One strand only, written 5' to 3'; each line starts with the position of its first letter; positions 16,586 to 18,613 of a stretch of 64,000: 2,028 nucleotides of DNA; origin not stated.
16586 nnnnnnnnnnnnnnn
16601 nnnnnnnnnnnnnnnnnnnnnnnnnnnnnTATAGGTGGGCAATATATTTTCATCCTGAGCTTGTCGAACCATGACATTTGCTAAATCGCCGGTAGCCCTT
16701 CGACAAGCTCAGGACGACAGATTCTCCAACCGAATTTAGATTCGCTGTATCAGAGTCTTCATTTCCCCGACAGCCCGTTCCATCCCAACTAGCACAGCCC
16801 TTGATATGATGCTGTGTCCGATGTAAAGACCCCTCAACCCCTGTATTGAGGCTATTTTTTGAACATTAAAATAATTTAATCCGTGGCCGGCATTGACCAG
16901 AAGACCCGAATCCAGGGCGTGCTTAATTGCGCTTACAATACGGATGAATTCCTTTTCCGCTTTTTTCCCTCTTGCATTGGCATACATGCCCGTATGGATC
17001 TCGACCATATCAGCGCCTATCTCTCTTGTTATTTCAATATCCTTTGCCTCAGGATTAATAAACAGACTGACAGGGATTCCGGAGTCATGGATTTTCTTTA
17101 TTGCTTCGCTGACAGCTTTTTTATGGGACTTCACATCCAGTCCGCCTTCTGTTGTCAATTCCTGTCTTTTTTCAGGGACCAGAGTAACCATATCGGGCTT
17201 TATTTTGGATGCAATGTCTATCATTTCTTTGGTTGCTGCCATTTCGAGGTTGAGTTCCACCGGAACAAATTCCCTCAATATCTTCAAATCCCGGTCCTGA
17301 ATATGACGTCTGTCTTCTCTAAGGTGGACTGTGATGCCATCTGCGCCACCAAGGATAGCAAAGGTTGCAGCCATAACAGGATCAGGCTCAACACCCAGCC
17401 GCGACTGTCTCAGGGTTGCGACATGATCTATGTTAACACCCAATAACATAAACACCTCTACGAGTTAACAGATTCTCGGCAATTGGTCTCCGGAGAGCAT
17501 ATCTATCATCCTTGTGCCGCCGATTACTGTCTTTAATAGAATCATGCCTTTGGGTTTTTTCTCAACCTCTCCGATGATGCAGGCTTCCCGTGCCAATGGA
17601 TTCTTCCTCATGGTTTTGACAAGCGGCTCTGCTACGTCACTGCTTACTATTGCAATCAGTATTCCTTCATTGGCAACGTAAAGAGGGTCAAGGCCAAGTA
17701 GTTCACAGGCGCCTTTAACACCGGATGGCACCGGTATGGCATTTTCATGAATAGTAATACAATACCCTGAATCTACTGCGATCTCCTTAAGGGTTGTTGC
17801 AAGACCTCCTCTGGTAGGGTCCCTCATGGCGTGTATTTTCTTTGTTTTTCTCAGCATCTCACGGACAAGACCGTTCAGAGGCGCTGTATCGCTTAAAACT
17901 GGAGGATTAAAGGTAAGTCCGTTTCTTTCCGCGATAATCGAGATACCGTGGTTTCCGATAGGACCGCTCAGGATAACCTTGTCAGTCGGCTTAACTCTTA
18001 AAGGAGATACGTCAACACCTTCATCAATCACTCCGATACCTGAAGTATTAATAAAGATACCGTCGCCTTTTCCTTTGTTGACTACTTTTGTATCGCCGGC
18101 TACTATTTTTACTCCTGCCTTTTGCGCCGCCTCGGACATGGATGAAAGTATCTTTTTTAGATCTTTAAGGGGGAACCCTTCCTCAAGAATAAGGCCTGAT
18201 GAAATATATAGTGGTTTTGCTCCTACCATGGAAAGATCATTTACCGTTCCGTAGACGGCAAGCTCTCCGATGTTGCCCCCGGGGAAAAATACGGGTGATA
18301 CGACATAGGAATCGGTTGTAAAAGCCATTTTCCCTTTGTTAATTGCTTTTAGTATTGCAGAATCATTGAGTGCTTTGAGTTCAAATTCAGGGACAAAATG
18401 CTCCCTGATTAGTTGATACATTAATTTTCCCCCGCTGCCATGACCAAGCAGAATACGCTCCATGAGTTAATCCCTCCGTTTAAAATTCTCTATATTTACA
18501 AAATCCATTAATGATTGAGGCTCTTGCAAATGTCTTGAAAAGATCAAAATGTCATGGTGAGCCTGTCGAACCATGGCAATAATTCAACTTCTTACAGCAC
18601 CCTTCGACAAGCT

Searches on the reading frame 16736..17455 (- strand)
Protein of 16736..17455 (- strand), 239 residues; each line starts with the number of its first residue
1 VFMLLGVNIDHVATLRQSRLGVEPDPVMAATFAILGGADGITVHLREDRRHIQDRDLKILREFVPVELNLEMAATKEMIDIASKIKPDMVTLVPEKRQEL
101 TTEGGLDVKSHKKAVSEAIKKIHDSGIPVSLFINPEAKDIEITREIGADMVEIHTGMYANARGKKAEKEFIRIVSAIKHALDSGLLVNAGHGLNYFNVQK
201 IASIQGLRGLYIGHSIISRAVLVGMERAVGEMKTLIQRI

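Call 32: search_protein_families(library=pfam, proteins=[window:16736-17455:-], max_evalue=0.00001)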
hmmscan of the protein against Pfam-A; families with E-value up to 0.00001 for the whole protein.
window:16736-17455:- (239 aa): 1 family
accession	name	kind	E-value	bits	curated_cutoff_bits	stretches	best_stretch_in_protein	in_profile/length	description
PF03740.19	PdxJ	-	3.8e-97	324.4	24.5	1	5-236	2-234/234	Pyridoxal phosphate biosynthesis protein PdxJ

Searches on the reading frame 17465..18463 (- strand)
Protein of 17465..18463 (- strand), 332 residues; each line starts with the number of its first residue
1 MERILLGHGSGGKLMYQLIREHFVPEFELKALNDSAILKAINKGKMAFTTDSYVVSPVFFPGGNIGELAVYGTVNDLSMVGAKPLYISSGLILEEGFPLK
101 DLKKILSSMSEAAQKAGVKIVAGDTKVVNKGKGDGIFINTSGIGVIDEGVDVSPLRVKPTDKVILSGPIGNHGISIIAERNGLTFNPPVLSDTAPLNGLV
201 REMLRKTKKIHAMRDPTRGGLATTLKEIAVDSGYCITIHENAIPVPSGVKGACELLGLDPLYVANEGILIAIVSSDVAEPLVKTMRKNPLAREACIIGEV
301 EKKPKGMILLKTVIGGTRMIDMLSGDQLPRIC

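Call 3: search_protein_families(library=pfam, proteins=[window:17465-18463:-], max_evalue=1)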
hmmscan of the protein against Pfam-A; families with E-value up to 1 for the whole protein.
window:17465-18463:- (332 aa): 2 families
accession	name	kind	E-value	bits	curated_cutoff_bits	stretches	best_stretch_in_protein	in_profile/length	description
PF02769.27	AIRS_C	-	4.2e-24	85.9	23.1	1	159-306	2-151/156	AIR synthase related protein, C-terminal domain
PF00586.29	AIRS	-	1.6e-23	83.7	24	1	34-146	3-112/112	AIR synthase related protein, N-terminal domain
